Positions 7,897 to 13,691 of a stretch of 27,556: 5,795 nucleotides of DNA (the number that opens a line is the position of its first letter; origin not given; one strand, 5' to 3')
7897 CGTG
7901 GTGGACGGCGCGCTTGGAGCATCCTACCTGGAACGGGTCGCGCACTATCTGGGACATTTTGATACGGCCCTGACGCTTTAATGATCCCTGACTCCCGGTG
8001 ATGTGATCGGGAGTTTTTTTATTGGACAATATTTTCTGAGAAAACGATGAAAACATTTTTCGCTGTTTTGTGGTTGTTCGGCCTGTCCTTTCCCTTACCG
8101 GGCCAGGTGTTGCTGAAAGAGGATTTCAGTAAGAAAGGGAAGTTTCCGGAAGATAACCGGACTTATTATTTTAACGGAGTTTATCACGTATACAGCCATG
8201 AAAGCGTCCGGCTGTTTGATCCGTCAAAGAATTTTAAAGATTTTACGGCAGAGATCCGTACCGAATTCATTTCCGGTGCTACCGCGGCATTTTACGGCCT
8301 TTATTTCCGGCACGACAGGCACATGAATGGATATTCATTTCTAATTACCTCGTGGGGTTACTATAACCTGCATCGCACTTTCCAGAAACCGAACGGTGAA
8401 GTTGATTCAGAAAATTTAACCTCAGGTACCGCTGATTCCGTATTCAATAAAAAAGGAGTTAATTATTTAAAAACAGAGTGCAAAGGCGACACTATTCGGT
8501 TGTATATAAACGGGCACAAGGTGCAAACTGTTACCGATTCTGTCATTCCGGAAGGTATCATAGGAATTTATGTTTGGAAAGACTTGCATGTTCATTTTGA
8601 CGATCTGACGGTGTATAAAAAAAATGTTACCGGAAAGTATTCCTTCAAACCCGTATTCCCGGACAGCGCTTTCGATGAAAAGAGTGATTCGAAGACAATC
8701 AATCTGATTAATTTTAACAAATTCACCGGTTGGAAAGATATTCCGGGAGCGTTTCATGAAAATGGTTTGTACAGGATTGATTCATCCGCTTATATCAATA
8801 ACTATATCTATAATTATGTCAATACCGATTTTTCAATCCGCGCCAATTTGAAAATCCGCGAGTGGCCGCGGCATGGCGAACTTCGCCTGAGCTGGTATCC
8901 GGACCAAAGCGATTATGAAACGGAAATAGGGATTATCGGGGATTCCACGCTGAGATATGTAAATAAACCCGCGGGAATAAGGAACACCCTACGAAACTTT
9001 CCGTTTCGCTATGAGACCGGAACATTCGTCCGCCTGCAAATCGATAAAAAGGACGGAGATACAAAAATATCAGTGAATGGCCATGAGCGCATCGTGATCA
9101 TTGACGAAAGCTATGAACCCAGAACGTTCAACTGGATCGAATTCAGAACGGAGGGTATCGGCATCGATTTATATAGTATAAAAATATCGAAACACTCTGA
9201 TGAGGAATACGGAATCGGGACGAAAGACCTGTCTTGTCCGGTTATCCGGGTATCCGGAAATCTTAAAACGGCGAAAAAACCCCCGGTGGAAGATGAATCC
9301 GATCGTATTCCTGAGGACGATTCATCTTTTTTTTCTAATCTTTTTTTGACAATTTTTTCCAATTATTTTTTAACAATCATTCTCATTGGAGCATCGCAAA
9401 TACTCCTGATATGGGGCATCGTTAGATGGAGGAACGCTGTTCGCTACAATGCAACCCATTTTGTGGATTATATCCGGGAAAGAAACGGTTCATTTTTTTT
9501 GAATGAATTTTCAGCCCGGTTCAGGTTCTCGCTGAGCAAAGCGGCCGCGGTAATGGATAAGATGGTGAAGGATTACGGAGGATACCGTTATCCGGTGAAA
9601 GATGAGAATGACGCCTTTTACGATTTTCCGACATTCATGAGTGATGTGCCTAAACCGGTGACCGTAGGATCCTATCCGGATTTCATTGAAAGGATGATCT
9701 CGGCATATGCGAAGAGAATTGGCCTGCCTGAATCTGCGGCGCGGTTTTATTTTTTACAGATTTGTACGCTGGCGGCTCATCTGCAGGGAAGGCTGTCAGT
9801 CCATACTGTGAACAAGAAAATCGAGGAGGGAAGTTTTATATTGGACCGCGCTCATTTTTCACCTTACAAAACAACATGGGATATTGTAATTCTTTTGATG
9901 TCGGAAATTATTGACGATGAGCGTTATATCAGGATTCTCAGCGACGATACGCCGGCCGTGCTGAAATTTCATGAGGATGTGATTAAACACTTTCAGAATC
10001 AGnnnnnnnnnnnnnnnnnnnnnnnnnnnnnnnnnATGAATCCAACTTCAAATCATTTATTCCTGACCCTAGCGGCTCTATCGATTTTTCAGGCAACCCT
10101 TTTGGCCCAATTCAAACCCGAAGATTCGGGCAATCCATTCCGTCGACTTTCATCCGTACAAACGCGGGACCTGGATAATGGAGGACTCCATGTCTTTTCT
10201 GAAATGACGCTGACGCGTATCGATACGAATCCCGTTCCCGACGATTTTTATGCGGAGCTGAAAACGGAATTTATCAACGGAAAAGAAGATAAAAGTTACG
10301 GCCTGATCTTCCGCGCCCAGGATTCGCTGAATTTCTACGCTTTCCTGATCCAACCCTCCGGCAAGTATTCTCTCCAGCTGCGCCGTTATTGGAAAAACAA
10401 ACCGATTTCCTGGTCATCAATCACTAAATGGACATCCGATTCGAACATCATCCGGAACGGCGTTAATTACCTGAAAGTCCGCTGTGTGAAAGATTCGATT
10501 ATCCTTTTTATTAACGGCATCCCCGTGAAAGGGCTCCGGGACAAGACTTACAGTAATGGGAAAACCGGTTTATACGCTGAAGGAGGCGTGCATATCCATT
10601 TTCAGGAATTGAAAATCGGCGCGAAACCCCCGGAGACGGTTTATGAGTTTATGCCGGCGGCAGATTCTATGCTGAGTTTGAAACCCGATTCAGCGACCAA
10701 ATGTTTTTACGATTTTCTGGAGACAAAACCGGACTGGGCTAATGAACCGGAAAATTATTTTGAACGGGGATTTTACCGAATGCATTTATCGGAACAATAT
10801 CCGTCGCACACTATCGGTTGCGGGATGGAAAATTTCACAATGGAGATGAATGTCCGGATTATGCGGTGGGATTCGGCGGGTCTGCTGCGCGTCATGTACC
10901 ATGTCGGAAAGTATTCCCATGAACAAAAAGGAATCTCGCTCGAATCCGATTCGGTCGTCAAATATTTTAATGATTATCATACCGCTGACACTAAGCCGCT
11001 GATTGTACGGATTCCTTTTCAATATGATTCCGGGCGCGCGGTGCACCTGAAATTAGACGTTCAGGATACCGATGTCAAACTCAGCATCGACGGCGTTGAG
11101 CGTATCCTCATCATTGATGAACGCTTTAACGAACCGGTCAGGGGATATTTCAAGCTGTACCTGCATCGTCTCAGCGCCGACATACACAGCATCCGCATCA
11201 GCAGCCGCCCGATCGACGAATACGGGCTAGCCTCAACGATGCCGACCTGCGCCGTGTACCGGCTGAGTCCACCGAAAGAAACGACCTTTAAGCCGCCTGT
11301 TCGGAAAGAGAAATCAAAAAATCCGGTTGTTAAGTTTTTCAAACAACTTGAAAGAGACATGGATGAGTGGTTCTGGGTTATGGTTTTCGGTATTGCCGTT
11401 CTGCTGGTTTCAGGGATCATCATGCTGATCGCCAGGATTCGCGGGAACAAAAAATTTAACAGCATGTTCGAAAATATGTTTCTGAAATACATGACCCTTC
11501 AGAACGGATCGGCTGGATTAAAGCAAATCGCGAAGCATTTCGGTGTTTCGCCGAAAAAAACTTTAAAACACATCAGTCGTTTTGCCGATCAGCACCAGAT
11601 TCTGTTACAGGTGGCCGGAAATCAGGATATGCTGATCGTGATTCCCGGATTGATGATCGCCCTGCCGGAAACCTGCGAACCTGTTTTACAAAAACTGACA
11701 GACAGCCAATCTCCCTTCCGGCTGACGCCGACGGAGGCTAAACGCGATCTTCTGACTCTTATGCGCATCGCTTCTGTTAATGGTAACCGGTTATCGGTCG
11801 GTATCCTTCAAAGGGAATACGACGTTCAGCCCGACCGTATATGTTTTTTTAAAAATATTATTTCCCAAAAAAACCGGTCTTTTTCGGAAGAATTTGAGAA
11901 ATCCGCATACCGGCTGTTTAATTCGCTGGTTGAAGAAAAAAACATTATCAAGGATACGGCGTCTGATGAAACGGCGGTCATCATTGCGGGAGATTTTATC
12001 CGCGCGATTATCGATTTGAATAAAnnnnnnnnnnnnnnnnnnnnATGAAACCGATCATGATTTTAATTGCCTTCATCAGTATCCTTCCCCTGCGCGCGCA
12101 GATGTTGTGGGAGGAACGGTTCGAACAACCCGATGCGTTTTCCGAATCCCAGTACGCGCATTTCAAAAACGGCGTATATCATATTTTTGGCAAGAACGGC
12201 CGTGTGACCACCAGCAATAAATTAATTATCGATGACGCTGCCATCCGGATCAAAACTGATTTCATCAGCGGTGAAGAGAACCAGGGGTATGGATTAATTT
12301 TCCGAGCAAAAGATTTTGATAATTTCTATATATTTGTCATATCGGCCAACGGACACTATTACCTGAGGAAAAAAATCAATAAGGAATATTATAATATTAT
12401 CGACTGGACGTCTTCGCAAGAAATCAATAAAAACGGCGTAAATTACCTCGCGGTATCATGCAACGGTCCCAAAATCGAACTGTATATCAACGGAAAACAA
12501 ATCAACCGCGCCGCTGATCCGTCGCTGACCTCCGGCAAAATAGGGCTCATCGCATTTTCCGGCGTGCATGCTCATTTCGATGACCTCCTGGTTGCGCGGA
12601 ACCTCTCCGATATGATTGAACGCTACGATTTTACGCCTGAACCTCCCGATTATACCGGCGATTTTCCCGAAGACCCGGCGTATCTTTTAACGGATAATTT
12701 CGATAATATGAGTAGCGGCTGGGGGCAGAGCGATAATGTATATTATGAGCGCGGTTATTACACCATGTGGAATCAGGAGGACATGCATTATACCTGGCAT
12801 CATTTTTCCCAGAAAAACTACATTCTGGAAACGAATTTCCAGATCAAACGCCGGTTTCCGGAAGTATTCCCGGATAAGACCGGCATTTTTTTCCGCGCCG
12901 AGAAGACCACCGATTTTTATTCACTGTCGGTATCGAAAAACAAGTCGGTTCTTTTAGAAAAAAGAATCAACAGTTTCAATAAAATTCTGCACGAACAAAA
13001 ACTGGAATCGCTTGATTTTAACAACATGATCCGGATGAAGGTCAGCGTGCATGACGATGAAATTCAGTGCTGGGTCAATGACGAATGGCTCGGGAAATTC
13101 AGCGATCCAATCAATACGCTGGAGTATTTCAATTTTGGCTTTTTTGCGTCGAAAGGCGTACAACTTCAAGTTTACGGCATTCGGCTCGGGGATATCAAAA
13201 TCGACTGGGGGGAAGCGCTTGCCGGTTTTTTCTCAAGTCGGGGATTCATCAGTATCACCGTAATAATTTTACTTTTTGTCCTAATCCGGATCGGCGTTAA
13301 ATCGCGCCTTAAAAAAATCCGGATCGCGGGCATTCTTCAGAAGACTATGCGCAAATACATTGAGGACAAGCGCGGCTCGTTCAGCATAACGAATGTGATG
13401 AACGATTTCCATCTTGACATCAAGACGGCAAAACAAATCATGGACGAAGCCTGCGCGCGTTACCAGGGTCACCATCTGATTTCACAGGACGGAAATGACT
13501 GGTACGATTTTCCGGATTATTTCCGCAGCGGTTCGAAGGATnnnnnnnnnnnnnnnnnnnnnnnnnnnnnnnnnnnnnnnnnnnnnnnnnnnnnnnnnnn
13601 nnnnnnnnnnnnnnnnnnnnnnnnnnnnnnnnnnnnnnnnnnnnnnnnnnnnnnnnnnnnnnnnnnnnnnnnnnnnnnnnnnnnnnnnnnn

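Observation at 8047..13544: Tandem trio of lectin-like single-pass receptors with cytosolic winged-helix-like tails: candidate undescribed transmembrane sensing system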

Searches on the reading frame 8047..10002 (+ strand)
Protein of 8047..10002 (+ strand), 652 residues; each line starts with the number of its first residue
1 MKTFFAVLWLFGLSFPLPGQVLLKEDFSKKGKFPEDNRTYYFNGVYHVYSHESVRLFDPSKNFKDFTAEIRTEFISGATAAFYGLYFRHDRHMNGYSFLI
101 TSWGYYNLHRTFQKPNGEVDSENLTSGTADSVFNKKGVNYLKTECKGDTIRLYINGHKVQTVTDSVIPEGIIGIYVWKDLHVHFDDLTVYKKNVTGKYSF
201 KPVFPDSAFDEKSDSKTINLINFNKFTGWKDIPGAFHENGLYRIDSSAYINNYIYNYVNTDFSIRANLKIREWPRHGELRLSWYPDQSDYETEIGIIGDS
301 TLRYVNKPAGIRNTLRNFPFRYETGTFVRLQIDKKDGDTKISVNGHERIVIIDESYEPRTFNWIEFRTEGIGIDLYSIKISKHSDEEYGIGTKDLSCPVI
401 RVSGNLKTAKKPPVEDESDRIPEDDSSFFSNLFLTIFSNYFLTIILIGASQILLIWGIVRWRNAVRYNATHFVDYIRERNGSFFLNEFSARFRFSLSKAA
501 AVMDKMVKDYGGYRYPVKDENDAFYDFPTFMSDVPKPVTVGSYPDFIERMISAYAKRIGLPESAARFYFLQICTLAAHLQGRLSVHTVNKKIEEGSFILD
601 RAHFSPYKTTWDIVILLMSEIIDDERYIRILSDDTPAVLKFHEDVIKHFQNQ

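Call 3: search_protein_families(library=pfam, proteins=[window:8047-10002:+], max_evalue=1)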
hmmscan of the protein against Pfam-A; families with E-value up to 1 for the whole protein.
window:8047-10002:+ (652 aa): 3 families
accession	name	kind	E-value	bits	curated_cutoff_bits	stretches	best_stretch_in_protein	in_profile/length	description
PF06439.18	3keto-disac_hyd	-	2.2e-06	28.3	26.8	1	61-189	49-186/187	3-keto-disaccharide hydrolase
PF13385.13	Laminin_G_3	-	0.017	15.7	27.6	0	90-166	40-109/151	Concanavalin A-like lectin/glucanases superfamily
PF20420.3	DUF6702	-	0.12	12.8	24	0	134-164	78-108/141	Domain of unknown function (DUF6702)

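Call 4: search_protein_families(library=ncbifam, proteins=[window:8047-10002:+], max_evalue=1)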
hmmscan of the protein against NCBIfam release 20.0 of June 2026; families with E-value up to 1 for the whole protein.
window:8047-10002:+ (652 aa): 0 families

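Call 10: find_homologous_proteins(query=window:8047-10002:+)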
Query window:8047-10002:+ (652 aa): 3 proteins with E <= 0.001 among 8000 candidates.
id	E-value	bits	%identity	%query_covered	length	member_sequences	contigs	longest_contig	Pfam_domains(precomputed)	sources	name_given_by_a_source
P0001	0.0e+0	1516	100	100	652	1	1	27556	PF06439.19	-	-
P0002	0.0e+0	1034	70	100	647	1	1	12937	-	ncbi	-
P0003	0.0e+0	1010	67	100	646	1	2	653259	-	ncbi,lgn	-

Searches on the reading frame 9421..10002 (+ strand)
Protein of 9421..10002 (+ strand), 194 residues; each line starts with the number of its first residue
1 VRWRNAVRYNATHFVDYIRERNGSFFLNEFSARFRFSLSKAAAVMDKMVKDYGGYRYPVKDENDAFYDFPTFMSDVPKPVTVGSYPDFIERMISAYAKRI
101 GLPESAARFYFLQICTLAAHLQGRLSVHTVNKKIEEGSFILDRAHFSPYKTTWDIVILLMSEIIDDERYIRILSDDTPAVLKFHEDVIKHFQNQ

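Call 22: search_protein_families(library=pfam, proteins=[window:9421-10002:+], max_evalue=10)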
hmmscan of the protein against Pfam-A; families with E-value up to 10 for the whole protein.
window:9421-10002:+ (194 aa): 1 family
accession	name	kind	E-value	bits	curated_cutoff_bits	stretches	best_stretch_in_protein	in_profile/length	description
PF01846.25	FF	-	0.12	13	22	1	149-177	17-42/50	FF domain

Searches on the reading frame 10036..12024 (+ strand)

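Call 3: search_protein_families(library=pfam, proteins=[window:10036-12024:+], max_evalue=1)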
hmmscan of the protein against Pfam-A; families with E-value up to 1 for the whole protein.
window:10036-12024:+ (663 aa): 4 families
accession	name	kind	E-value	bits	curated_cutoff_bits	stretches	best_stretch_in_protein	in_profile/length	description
PF06439.18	3keto-disac_hyd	-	0.037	14.5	26.8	1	73-194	56-186/187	3-keto-disaccharide hydrolase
PF20456.3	DUF6709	-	0.089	12.2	27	1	442-473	184-215/339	Family of unknown function (DUF6709)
PF04967.18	HTH_10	-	0.17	12.2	23.1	1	493-515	24-46/53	HTH DNA binding domain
PF05425.18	CopD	-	0.2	12.5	32.1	1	442-469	4-31/105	Copper resistance protein D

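Call 4: search_protein_families(library=ncbifam, proteins=[window:10036-12024:+], max_evalue=1)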
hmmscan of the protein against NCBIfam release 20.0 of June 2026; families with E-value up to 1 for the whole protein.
window:10036-12024:+ (663 aa): 0 families

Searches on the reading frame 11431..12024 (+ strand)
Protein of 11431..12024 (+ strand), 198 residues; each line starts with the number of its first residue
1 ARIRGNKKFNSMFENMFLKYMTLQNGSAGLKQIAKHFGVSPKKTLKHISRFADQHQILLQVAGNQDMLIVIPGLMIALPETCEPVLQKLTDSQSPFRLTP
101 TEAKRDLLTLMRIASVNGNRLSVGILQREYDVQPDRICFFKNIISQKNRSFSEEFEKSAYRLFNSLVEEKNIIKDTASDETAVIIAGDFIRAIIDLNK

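Call 22: search_protein_families(library=pfam, proteins=[window:11431-12024:+], max_evalue=10)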
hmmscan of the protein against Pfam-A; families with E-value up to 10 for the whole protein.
window:11431-12024:+ (198 aa): 4 families
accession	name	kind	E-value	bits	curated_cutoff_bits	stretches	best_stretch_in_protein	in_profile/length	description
PF19187.6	HTH_PafC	-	0.015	15.5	32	2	24-48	15-39/115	PafC helix-turn-helix domain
PF04967.18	HTH_10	-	0.037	14.3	23.1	1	28-50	24-46/53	HTH DNA binding domain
PF14278.11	TetR_C_8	-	0.072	13.6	26.1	1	139-193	20-78/103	Transcriptional regulator C-terminal region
PF13412.12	HTH_24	-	0.079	13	21.9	1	24-54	14-44/48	Winged helix-turn-helix DNA-binding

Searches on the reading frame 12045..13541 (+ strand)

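Call 3: search_protein_families(library=pfam, proteins=[window:12045-13541:+], max_evalue=1)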
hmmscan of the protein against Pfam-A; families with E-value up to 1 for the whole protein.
window:12045-13541:+ (499 aa): 5 families
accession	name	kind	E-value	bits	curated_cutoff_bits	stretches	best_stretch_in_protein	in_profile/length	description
PF06439.18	3keto-disac_hyd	-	5.3e-06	27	26.8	1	40-169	28-173/187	3-keto-disaccharide hydrolase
PF13385.13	Laminin_G_3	-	5.3e-05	23.8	27.6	1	79-160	31-109/151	Concanavalin A-like lectin/glucanases superfamily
PF19763.6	DUF6250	-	0.008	16.5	26.9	1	288-366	86-155/165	Domain of unknown function (DUF6250)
PF22875.4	Glu2-Pro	-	0.073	13.6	27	1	288-366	54-129/130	Glu2-Pro domain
PF16355.11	DUF4982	-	0.082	13.3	23.9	1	136-155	7-26/61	Domain of unknown function (DUF4982)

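Call 4: search_protein_families(library=ncbifam, proteins=[window:12045-13541:+], max_evalue=1)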
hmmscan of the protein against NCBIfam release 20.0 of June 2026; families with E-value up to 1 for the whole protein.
window:12045-13541:+ (499 aa): 0 families
